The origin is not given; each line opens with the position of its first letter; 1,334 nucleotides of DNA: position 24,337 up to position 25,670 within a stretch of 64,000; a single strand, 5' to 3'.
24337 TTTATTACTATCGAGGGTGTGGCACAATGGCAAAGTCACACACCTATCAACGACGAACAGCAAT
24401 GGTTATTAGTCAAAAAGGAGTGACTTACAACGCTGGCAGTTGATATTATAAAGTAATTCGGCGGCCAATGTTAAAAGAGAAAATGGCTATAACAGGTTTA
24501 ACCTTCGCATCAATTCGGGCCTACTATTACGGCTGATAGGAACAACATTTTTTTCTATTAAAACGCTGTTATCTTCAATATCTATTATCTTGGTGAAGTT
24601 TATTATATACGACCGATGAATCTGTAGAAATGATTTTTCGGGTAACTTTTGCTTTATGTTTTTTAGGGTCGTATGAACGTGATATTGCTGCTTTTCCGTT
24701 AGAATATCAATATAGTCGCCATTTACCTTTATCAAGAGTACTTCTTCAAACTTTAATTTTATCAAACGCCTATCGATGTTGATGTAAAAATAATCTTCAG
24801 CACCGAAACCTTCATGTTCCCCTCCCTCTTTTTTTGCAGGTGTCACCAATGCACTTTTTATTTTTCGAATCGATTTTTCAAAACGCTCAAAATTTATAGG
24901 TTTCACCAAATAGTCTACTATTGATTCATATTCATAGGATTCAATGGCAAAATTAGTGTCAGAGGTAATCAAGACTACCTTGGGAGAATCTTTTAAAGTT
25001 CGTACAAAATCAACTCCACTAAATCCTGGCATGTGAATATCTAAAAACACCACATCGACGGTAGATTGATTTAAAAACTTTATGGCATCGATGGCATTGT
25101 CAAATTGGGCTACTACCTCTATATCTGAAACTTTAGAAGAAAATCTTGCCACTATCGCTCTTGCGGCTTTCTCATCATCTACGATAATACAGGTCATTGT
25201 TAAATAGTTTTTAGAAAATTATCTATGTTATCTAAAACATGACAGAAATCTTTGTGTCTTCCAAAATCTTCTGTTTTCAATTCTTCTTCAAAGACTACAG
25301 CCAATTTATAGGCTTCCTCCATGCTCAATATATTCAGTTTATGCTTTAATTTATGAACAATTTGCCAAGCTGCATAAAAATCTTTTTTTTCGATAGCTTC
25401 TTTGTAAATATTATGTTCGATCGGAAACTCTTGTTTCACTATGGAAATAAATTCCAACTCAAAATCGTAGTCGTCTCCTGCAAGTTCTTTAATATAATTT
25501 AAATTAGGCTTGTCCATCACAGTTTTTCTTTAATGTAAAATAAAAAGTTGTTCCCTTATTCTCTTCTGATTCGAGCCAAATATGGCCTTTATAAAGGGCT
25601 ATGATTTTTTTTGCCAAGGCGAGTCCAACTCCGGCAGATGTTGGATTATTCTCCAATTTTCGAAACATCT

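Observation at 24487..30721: Seven-gene H-NOX phosphorelay operon abutting the polysaccharide locus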

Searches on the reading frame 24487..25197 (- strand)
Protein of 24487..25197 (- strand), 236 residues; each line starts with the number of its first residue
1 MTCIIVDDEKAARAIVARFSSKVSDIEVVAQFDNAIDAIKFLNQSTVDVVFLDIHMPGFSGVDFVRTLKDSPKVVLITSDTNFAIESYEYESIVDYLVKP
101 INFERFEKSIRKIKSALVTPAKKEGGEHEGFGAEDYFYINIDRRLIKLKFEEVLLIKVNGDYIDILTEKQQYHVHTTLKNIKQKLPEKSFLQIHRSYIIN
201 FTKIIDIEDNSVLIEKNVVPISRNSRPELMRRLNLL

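Call 3: search_protein_families(library=pfam, proteins=[window:24487-25197:-], max_evalue=0.01)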
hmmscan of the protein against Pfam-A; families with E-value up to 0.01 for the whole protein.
window:24487-25197:- (236 aa): 2 families
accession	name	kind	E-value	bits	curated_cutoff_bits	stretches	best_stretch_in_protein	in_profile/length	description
PF04397.21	LytTR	-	8.8e-19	68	22.6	1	144-233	2-97/98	LytTr DNA-binding domain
PF00072.30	Response_reg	-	9.2e-19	68.1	30.2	1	4-110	2-110/111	Response regulator receiver domain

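Call 4: search_protein_families(library=ncbifam, proteins=[window:24487-25197:-], max_evalue=0.01)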
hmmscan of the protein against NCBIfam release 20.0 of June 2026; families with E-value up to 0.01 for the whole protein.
window:24487-25197:- (236 aa): 79 families (the best 25 are shown)
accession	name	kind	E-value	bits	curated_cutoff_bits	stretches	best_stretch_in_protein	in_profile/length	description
NF008677.0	PRK11697.1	equivalog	3.6e-38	131.3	246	1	1-233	2-235/238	two-component system response regulator BtsR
NF010684.1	PRK14084.1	equivalog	8.2e-30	104.4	375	1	1-209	1-222/254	response regulator transcription factor LytR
NF001965.0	PRK00742.1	subfamily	7.2e-14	51.7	293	1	3-81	6-86/357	chemotaxis-specific protein-glutamate methyltransferase CheB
TIGR02875.1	spore_0_A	equivalog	5.5e-13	48.8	200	1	3-121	5-129/262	sporulation transcription factor Spo0A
NF052313.1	T9SS_RR_PorX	equivalog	6.7e-12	44.9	300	1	29-113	27-115/513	T9SS response regulator signal transducer PorX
NF006900.1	PRK09390.1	equivalog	1.7e-11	44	255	1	4-123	8-126/203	response regulator FixJ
NF009206.0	PRK12555.1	subfamily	4.3e-11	42.4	342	1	1-82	1-84/340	chemotaxis-specific protein-glutamate methyltransferase CheB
NF049963.1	RespRegFlgRCampy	domain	5.3e-11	42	750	1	1-115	1-114/429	fla regulon two-component system response regulator FlgR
NF007750.0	PRK10430.1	equivalog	1.5e-10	41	262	1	3-114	4-121/239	two-component system response regulator DcuR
TIGR01818.1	ntrC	equivalog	2.5e-10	39.8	558.6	1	4-104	2-104/463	nitrogen regulation protein NR(I)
NF045944.1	ResRegRpaBCyano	equivalog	2.6e-10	40.1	330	1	4-174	1-173/229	response regulator transcription factor RpaB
NF007018.1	PRK09483.1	equivalog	1.5e-09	37.9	280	1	3-81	4-85/217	UvrY/SirA/GacA family response regulator transcription factor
NF008469.0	PRK11361.1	equivalog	4.1e-09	35.6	714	1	3-111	7-117/461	acetoacetate metabolism transcriptional regulator AtoC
NF008176.1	PRK10923.1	equivalog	6.1e-09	35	620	1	4-104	7-109/469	nitrogen regulation protein NR(I)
NF007419.0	PRK09958.1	equivalog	8.2e-09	35.3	251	1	1-70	1-69/204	acid-sensing system DNA-binding response regulator EvgA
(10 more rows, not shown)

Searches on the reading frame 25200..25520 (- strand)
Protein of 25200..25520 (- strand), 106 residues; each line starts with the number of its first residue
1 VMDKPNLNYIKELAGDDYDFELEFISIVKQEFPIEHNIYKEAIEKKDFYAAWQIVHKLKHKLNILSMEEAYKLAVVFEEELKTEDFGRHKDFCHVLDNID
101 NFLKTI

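Call 3: search_protein_families(library=pfam, proteins=[window:25200-25520:-], max_evalue=0.01)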
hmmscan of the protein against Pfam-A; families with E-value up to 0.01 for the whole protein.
window:25200-25520:- (106 aa): 0 families

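Call 4: search_protein_families(library=ncbifam, proteins=[window:25200-25520:-], max_evalue=0.01)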
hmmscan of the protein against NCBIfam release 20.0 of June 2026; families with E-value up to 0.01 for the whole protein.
window:25200-25520:- (106 aa): 1 family
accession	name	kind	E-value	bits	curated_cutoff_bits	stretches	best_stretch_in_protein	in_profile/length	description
NF007907.0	PRK10618.1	equivalog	0.0071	14.3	634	1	5-105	798-889/893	phosphotransferase RcsD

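Call 7: search_solved_structures(query=window:25200-25520:-, max_evalue=10, show_alignments=3)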
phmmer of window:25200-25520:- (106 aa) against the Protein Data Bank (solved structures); distinct sequences matched with E-value up to 10: 11.
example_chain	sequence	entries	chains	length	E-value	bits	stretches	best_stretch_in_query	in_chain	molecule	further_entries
8fwd_1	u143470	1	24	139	0.02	18.9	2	38-80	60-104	O43-rpxdoc-EK1_B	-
6z1p_BY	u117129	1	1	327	0.62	14.1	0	23-65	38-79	mS93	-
6agh_A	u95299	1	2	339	0.83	13.7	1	40-83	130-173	Calcium uptake protein 2, mitochondrial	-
6wdo_R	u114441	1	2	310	0.92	13.6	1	40-83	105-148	Calcium uptake protein 2, mitochondrial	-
6xjv_R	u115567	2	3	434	1.3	13.1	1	40-83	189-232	Calcium uptake protein 2, mitochondrial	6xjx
6iih_A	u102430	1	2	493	2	12.5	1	40-83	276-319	Endolysin,Calcium uptake protein 2, mitochondrial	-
6wdn_A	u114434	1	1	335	4.3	11.4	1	40-83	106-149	Calcium uptake protein 2, mitochondrial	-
6k7y_J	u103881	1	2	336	4.3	11.4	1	40-83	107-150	Calcium uptake protein 2, mitochondrial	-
6le5_B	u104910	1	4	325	5.2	11.2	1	40-83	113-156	Calcium uptake protein 2, mitochondrial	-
6lb7_B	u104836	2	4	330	5.3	11.1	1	40-83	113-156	Calcium uptake protein 2, mitochondrial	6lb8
6xqn_J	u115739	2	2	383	5.7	11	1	40-83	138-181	Calcium uptake protein 2, mitochondrial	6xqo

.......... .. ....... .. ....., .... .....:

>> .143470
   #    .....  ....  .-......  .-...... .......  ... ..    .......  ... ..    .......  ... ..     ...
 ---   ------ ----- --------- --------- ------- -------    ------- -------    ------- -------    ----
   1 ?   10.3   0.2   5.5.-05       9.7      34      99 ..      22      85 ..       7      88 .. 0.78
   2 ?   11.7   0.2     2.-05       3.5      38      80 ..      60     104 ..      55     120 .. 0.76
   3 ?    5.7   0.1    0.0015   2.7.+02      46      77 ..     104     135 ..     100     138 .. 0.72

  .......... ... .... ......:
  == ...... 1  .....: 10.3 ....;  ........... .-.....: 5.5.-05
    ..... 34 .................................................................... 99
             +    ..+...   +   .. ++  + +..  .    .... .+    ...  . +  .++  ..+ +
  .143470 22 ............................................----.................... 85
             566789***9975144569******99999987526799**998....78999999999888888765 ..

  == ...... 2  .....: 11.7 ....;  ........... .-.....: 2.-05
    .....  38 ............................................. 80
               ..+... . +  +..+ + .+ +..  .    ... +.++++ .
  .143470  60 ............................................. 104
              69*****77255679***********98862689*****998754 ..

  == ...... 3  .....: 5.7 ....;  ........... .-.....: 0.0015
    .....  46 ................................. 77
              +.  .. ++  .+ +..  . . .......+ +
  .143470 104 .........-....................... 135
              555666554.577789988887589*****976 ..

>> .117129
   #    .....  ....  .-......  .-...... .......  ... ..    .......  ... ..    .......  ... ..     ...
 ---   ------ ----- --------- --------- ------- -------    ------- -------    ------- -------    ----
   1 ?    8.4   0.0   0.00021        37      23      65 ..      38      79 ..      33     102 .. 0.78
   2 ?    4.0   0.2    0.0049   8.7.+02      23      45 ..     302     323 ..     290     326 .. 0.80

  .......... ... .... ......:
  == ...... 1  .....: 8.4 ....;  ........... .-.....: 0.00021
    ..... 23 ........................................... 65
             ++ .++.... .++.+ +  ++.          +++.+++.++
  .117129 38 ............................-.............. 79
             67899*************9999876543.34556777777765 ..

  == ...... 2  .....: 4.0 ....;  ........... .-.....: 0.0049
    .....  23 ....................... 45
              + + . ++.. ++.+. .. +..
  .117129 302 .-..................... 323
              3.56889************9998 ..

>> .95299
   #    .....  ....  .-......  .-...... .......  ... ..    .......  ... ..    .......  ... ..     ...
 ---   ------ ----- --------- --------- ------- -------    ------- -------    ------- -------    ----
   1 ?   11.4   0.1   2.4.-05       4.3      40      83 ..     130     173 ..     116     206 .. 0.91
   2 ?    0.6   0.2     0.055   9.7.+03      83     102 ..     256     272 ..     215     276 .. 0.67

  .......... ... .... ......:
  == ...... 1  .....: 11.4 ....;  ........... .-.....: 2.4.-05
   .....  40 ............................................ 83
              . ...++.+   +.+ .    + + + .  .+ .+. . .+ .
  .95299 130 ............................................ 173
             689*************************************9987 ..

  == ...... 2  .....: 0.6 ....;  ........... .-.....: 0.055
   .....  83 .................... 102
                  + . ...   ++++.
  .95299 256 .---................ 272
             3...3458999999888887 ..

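Call 26: search_solved_structures(query=A1, max_evalue=10, show_alignments=3)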
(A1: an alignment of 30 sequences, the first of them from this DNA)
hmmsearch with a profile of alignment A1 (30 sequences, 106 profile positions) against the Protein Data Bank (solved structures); distinct sequences matched with E-value up to 10: 4.
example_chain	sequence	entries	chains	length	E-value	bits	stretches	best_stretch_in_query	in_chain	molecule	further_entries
3iqt_A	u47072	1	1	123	0.16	15.6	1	14-101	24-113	Signal transduction histidine-protein kinase barA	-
3myf_A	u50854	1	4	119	0.58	13.8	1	16-100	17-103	Sensor protein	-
9hcg_f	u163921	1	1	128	0.83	13.3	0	48-101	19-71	Large ribosomal subunit protein mL48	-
1sr2_A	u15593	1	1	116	0.89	13.2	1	25-105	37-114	Putative sensor-like histidine kinase yojN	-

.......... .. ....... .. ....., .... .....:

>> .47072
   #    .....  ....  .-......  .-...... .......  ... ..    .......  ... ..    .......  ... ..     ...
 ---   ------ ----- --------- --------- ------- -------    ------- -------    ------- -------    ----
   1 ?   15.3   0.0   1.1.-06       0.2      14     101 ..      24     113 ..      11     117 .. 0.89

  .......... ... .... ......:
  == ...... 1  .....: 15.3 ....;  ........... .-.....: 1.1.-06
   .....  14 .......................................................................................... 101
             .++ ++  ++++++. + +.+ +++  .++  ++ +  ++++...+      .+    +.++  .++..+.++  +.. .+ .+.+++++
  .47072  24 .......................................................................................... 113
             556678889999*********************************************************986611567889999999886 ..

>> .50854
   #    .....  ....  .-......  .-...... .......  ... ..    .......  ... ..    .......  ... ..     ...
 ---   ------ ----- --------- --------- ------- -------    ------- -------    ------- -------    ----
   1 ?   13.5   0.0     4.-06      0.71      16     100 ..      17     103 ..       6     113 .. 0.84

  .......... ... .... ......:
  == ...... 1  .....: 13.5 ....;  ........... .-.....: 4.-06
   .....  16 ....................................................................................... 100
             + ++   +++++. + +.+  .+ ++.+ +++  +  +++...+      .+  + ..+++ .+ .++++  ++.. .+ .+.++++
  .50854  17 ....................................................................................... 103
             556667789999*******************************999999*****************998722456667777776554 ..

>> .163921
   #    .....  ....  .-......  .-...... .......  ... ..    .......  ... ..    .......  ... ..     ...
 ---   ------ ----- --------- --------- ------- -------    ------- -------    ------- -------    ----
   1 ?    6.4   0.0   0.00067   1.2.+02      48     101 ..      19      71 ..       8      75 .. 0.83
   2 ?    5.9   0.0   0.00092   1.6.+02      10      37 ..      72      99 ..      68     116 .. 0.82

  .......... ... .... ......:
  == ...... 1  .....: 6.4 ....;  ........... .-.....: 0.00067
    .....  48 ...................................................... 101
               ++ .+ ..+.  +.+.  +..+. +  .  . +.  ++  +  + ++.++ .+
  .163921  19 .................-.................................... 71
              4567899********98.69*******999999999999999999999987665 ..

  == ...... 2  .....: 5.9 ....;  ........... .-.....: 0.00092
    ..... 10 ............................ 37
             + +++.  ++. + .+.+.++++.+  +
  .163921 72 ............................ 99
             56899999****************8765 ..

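Call 27: search_protein_families(library=pfam, alignment_id=A1, max_evalue=1)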
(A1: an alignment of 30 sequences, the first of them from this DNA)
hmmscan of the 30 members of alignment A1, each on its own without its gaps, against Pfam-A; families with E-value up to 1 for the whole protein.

A. member 1, seq(106 aa): 3 families
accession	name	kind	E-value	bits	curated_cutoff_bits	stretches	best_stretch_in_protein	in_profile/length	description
PF01627.28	Hpt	-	0.018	15.7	24.6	1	24-95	2-70/84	Hpt domain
PF02091.20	tRNA-synt_2e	-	0.054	13.2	27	1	11-70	190-249/278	Glycyl-tRNA synthetase alpha subunit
PF18066.6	Phage_ABA_S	-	0.085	14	27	1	36-75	24-64/89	Phage ABA sandwich domain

B. families by the number of members that match (of 30 scanned): 33 families (the first 25 are shown)
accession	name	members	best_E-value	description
PF01627.28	Hpt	27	4.4e-06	Hpt domain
PF16320.10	Ribosomal_L12_N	6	0.0029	Ribosomal protein L7/L12 dimerisation domain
PF02091.20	tRNA-synt_2e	4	0.01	Glycyl-tRNA synthetase alpha subunit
PF09893.14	DUF2120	2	0.034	Uncharacterized protein conserved in archaea (DUF2120)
PF18066.6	Phage_ABA_S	2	0.044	Phage ABA sandwich domain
PF01231.23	IDO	2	0.047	Indoleamine 2,3-dioxygenase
PF20669.3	Exo70_N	2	0.1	Exocyst complex component Exo70 N-terminal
PF00843.22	Arena_nucleocap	1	0.0036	Arenavirus nucleocapsid N-terminal domain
PF03331.19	LpxC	1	0.0052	UDP-3-O-acyl N-acetylglycosamine deacetylase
PF21968.2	TcdA1_RBD_3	1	0.011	TcdA1, receptor binding domain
PF08112.16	ATP-synt_E_2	1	0.016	ATP synthase epsilon subunit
PF25569.1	TPR_ZFYVE26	1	0.017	ZFYVE26-like, TPR repeats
PF10661.14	EssA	1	0.023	WXG100 protein secretion system (Wss), protein EssA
PF16876.10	Lipin_mid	1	0.028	Lipin/Ned1/Smp2 multi-domain protein middle domain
PF11735.13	CAP59_mtransfer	1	0.035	Cryptococcal mannosyltransferase 1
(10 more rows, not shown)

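Call 53: find_homologous_proteins(query=window:25200-25517:-, max_evalue=0.001)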
Query window:25200-25517:- (105 aa): 48 proteins with E <= 0.001 among 48 candidates.
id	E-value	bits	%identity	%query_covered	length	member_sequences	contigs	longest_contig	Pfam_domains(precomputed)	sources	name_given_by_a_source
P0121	7.9e-63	228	100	100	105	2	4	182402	-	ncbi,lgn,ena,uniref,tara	ncbi:Hpt domain-containing protein [uncultured Kriegella sp.]|uniref:Hpt domain-containing protein n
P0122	1.5e-51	191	84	100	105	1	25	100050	-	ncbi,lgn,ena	-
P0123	2.0e-29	120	61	100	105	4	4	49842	-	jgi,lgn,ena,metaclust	metaclust:\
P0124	2.1e-28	117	58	100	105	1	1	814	-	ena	-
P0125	2.6e-28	117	57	100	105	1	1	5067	-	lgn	-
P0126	1.1e-27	115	58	100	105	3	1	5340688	PF01627.29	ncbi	-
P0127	1.4e-27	114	59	97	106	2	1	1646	-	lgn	-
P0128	2.9e-27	113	58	99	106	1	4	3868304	-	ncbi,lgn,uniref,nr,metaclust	ncbi:hypothetical protein [Maribacter sp. HTCC2170]|uniref:hypothetical protein n=1 Tax=Maribacter s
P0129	3.5e-27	113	58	97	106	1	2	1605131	-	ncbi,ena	-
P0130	2.5e-26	110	59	99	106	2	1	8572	-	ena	-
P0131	3.6e-26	110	59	99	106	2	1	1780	-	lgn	-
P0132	4.0e-26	110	54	100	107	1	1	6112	-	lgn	-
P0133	5.3e-26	109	58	100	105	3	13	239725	-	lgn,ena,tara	tara:strand:- start:161083 stop:161400 length:318 start_codon:yes stop_codon:yes gene_type:complete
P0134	8.7e-26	109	51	100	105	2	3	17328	-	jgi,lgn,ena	-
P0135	1.2e-25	108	54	98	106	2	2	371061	-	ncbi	-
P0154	4.5e-20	90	47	99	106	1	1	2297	PF01627.29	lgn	-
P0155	4.6e-20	90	49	97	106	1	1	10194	PF01627.29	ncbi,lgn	-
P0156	4.7e-20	90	48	100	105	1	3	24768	PF01627.29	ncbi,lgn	-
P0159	5.5e-19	87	47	97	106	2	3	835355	PF01627.29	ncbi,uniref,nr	ncbi:Hpt domain-containing protein [Aquimarina sp. D1M17]|uniref:Hpt domain-containing protein n=1 T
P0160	4.8e-18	84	44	100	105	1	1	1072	PF01627.29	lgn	-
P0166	5.2e-16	77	41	97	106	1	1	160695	PF01627.29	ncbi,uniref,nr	ncbi:Hpt domain-containing protein [Aquimarina pacifica]|uniref:Hpt domain-containing protein n=1 Ta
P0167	5.6e-16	77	42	99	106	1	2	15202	PF01627.29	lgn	-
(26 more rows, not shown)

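Call 61: predict_structure(alignment_id=A2)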
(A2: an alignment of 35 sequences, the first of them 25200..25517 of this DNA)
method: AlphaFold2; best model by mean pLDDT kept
length: 105 residues; sequences in the alignment: 35
mean_pLDDT: 95.6   pTM: 0.85
mean pLDDT of the five models: 95.6, 95.1, 94.1, 92.3, 90.4
residues with pLDDT >= 90: 103; 70-90: 2; 50-70: 0; < 50: 0
segments of 3 or more residues with pLDDT < 50: none
pLDDT, mean of each block of 10 residues (from residue 1): 92 94 95 98 97 97 96 97 94 97 93
secondary structure, 60 per line:
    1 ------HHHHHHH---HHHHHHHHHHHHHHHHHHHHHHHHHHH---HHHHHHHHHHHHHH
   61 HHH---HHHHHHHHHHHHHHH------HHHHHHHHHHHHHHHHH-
elements in order: H7-13 H17-43 H47-63 H67-81 H88-104

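Call 64: fold_search(model_id=the predicted structure, library=pdb)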
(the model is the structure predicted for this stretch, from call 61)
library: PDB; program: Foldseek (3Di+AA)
matches with E <= 10: 80; with E <= 0.001: 0
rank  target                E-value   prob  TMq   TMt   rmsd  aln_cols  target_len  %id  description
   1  3myf_B                7.6e-03  1.00  0.75  0.70   2.7       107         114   16  The Crystal Structure of the HPT domain from the Hpt Sensor Hybrid Histidine Kinase from Shewanella to 1.80A (released 2010-05-26)
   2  3myf_D                1.3e-02  1.00  0.75  0.69   2.7       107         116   16  The Crystal Structure of the HPT domain from the Hpt Sensor Hybrid Histidine Kinase from Shewanella to 1.80A (released 2010-05-26)
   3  3myf_A                3.2e-02  1.00  0.73  0.67   2.7       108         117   18  The Crystal Structure of the HPT domain from the Hpt Sensor Hybrid Histidine Kinase from Shewanella to 1.80A (released 2010-05-26)
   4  3iqt                  9.9e-02  1.00  0.70  0.62   3.1       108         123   13  Structure of the HPT domain of Sensor protein barA from Escherichia coli CFT073. (released 2009-09-22)
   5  7c1i_A                9.9e-02  1.00  0.66  0.61   3.5       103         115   14  Crystal structure of histidine-containing phosphotransfer protein B (HptB) from Pseudomonas aeruginosa PAO1 (released 2020-11-04)
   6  1sr2_MODEL_1_A        3.0e-01  0.85  0.49  0.46   5.4       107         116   20  Solution structure of the Escherichia coli YojN Histidine-Phosphotransferase (HPt) domain (released 2004-10-26)
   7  4pac                  3.8e-01  0.99  0.69  0.51   3.3       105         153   19  Crystal Structure of Histidine-containing Phosphotransfer Protein AHP2 from Arabidopsis thaliana (released 2015-05-20)
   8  4euk_B                4.2e-01  0.97  0.67  0.49   3.4       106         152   16  Crystal structure (released 2013-02-20)
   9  7dmf                  5.0e-01  0.77  0.49  0.31   6.1       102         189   19  A de novo protein that rigidly extends the structure of tVHS-like domain in tepsin with a new designed domain (released 2021-12-08)
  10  8rqj_B                6.6e-01  0.95  0.68  0.58   3.8       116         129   15  Histidine-containing phosphotransfer protein from Chaetomium termophilum mutant R158A (released 2024-07-03)
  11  9h6e_C                6.9e-01  0.95  0.67  0.49   3.7       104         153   15  Complex of Histidine-containing phosphotransfer 1 (AHP1) and Response regulator 1 (ARR1) from A. thaliana (released 2025-03-26)
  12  8pbw_B                7.8e-01  0.91  0.66  0.56   4.2       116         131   15  Histidine-containing phosphotransfer protein from Chaetomium thermophilum (released 2024-07-03)
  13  1yvi_A                8.2e-01  0.93  0.65  0.51   3.7       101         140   15  X-RAY STRUCTURE OF PUTATIVE HISTIDINE-CONTAINING PHOSPHOTRANSFER PROTEIN FROM RICE, AK104879 (released 2005-02-22)
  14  1tqg                  8.2e-01  0.92  0.57  0.57   4.4       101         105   14  CheA phosphotransferase domain from Thermotoga maritima (released 2004-09-07)
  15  9h6e_A                8.2e-01  0.90  0.64  0.46   3.9       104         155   13  Complex of Histidine-containing phosphotransfer 1 (AHP1) and Response regulator 1 (ARR1) from A. thaliana (released 2025-03-26)
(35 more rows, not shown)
